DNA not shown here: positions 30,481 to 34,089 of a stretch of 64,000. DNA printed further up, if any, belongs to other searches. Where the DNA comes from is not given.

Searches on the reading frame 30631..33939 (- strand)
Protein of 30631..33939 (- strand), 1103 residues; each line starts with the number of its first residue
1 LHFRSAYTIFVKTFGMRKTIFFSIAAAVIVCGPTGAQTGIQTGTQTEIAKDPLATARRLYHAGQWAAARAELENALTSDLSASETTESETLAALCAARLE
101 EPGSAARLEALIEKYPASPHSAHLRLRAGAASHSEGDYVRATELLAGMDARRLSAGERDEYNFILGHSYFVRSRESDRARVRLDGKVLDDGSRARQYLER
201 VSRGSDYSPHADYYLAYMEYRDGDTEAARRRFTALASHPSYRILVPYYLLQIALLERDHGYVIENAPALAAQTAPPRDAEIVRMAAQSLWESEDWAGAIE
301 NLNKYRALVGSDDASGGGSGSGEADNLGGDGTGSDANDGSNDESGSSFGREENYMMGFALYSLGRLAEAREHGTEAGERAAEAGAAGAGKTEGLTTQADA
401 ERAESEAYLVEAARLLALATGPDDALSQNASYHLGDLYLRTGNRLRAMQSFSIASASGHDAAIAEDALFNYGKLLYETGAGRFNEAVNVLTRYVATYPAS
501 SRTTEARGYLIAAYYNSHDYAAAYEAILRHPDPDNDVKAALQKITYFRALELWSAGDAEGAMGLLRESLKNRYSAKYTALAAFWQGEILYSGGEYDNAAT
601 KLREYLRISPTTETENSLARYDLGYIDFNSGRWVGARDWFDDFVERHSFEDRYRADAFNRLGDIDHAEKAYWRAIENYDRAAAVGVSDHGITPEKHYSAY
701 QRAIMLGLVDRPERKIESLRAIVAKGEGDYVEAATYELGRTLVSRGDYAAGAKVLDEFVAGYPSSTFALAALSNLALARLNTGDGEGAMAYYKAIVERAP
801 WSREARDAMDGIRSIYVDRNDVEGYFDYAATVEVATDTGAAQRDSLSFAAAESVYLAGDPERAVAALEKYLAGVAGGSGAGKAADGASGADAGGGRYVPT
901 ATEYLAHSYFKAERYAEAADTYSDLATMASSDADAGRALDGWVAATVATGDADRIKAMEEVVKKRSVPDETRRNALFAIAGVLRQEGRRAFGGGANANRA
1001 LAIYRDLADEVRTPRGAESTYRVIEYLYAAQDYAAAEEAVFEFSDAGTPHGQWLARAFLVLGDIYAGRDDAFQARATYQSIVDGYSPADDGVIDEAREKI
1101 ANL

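Call 57: search_protein_families(library=pfam, proteins=[window:30631-33939:-])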
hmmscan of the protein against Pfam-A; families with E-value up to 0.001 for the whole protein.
window:30631-33939:- (1103 aa): 10 families
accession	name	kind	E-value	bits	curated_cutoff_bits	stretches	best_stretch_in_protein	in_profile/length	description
PF13174.12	TPR_6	-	1.5e-19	69.6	26.3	0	466-500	1-33/33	Tetratricopeptide repeat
PF13432.12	TPR_16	-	1.2e-16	61.2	32.7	2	548-610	3-62/65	Tetratricopeptide repeat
PF13428.12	TPR_14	-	1.4e-16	59.7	23.5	0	733-773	2-42/44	Tetratricopeptide repeat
PF14559.12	TPR_19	-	3.9e-08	34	25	0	479-543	3-67/68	Tetratricopeptide repeat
PF13525.12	YfiO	-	1.2e-07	32.2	25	0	477-529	15-67/203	Outer membrane lipoprotein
PF13181.12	TPR_8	-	4.3e-06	26.9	25.7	0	771-800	3-32/34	Tetratricopeptide repeat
PF12895.13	ANAPC3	-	6.2e-06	26.8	27.2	0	576-609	20-52/82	Anaphase-promoting complex, cyclosome, subunit 3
PF07719.23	TPR_2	-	1.3e-05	25.3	27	0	579-611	1-33/34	Tetratricopeptide repeat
PF09976.15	TPR_21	-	2.1e-05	24.8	25.5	1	547-681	44-179/193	Tetratricopeptide repeat-like domain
PF13371.12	TPR_9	-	0.00066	20.1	35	0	59-78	39-58/73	Tetratricopeptide repeat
